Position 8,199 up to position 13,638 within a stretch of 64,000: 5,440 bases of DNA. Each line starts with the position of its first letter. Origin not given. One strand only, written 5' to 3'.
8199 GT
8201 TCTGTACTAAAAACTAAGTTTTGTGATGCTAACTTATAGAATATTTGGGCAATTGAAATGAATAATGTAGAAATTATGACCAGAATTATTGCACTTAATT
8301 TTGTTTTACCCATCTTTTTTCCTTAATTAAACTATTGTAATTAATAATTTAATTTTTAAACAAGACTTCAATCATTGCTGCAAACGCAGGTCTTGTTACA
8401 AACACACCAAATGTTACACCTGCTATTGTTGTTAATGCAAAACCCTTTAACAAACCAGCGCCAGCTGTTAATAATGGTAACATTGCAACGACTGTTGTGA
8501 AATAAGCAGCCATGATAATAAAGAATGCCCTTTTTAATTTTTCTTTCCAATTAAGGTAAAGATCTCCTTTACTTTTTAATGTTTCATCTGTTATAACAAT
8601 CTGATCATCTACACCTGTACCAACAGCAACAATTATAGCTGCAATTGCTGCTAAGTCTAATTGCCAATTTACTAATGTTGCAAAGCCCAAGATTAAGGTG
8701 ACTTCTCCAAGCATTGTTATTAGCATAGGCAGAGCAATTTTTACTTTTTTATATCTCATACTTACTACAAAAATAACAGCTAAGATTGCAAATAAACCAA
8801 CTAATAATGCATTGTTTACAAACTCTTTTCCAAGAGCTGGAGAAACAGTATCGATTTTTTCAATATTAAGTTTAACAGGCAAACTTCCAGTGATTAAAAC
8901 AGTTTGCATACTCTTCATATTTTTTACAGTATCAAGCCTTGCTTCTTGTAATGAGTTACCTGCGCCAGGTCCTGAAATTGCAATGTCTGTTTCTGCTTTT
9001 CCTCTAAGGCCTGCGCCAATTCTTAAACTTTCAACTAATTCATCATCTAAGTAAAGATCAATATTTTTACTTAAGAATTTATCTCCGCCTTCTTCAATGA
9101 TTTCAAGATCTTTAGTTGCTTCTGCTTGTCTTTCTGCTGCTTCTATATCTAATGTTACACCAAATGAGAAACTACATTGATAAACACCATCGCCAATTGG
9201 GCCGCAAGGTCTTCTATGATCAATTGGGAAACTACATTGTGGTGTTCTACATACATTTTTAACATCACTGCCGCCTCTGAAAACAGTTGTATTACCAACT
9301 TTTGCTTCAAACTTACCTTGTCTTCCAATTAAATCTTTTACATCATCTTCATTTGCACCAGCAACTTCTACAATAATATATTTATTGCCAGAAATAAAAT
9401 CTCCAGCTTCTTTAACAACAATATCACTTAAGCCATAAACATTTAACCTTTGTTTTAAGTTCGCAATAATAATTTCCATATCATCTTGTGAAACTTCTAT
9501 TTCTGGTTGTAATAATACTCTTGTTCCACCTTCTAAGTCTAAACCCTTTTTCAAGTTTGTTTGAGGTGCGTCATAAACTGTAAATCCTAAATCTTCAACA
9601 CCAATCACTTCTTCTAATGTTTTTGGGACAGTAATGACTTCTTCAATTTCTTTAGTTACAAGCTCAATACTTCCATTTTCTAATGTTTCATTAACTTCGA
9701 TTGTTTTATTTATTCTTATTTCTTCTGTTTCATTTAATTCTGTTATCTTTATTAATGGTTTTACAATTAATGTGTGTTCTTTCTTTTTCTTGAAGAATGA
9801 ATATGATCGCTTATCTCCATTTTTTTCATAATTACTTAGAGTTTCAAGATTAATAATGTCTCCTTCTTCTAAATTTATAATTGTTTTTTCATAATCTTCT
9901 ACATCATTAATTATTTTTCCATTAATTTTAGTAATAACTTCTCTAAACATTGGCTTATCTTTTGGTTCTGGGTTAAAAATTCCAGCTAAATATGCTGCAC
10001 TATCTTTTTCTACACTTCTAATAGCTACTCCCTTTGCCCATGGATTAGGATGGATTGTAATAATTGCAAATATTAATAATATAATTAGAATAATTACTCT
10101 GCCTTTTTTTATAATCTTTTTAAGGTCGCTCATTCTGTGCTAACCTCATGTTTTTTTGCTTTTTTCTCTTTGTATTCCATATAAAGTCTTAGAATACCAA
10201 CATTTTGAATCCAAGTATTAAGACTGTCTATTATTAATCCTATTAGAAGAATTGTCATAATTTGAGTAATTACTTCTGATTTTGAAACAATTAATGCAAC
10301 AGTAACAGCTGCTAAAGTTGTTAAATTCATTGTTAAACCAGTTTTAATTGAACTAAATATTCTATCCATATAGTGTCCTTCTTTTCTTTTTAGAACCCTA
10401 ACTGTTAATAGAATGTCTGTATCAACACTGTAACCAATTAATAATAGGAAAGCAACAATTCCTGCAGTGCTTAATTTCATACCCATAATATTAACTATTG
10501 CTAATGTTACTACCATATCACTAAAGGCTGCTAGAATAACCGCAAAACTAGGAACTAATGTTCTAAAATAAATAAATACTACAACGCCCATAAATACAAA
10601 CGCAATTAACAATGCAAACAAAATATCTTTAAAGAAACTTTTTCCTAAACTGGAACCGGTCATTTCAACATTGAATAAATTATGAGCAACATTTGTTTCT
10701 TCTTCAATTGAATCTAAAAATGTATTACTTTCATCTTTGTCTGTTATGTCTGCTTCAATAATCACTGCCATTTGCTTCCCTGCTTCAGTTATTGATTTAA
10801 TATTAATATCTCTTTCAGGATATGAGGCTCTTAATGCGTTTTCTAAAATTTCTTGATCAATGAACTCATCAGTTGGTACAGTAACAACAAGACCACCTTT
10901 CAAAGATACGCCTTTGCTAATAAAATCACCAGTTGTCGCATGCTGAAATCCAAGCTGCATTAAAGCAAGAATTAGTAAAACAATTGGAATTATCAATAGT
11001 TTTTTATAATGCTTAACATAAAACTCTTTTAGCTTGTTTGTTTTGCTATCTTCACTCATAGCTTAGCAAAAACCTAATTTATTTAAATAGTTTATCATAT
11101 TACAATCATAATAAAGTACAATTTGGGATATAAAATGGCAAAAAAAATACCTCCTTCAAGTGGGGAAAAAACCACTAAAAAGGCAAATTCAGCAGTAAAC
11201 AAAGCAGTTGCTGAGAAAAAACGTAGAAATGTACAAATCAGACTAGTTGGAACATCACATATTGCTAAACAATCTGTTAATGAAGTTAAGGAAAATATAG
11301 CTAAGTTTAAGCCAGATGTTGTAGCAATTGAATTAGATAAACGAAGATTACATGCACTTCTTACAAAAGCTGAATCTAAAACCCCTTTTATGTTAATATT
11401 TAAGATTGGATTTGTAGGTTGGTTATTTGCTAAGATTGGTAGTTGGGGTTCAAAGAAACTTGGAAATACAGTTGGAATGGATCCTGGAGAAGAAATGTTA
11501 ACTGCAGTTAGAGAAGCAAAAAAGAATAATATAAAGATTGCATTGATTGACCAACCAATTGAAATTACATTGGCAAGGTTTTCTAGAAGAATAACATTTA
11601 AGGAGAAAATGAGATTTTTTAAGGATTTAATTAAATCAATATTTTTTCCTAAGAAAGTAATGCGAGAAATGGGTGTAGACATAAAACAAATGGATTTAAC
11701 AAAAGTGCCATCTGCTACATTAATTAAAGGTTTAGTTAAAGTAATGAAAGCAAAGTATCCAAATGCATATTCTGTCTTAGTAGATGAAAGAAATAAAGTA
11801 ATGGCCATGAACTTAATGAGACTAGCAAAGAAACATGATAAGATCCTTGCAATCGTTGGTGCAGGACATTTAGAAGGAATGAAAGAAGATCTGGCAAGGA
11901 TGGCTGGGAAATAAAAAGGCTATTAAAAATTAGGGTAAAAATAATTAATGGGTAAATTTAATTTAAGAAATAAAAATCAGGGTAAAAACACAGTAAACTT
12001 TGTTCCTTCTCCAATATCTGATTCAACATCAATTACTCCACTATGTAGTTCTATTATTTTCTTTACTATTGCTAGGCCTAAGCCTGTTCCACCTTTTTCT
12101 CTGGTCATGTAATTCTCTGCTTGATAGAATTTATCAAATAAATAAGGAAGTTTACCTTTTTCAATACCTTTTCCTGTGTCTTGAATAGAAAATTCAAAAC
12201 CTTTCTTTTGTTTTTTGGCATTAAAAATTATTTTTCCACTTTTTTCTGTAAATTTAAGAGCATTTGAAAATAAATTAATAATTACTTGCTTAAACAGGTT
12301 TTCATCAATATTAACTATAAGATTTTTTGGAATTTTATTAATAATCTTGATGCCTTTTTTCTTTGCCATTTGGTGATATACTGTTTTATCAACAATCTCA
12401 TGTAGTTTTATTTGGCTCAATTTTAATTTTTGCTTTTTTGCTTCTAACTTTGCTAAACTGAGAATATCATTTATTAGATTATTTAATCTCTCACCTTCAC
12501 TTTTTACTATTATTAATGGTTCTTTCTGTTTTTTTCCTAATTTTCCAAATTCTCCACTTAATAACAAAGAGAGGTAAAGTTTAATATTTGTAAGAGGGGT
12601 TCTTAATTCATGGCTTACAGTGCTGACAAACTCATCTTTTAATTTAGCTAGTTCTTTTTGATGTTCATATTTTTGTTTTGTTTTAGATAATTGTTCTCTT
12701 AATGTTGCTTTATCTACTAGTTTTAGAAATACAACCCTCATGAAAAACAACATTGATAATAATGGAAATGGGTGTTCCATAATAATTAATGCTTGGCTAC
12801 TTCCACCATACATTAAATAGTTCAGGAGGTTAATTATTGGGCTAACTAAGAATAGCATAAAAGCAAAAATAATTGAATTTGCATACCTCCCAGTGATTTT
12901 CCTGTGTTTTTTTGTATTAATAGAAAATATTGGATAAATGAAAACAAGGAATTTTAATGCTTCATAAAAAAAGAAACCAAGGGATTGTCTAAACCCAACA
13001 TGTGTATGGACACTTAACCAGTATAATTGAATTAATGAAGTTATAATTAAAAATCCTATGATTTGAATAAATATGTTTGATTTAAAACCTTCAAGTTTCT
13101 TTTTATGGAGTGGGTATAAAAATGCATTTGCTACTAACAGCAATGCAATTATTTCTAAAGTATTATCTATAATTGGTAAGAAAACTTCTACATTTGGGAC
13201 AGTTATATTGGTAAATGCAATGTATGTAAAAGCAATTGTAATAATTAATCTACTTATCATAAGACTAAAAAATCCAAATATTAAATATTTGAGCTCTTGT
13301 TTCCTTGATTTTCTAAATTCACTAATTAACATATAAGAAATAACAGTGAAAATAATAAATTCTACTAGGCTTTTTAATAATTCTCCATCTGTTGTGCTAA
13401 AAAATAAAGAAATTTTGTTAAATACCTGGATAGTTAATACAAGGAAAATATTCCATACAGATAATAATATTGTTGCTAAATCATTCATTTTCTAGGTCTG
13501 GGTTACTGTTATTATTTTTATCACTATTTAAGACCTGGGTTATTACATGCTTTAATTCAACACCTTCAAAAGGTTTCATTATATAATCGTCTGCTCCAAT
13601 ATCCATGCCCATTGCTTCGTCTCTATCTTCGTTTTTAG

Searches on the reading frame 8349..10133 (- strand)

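Call 9: search_protein_families(library=pfam, proteins=[window:8349-10133:-], max_evalue=0.001)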
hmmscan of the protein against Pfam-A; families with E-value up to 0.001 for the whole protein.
window:8349-10133:- (594 aa): 1 family
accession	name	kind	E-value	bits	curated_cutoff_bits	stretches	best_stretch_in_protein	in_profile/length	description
PF02355.23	SecD_SecF_C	-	1.8e-19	70.3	20.5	1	421-579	12-174/189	Protein export membrane protein SecD/SecF, C-terminal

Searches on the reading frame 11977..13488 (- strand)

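Call 9: search_protein_families(library=pfam, proteins=[window:11977-13488:-], max_evalue=0.001)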
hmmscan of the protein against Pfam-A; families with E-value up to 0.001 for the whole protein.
window:11977-13488:- (503 aa): 2 families
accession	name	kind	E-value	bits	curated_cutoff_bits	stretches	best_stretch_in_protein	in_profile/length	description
PF02518.31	HATPase_c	-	2.8e-27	95.8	26.4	1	395-503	2-108/111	Histidine kinase-, DNA gyrase B-, and HSP90-like ATPase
PF00512.31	HisKA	-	1.1e-18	67.5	26.9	1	284-350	2-65/66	His Kinase A (phospho-acceptor) domain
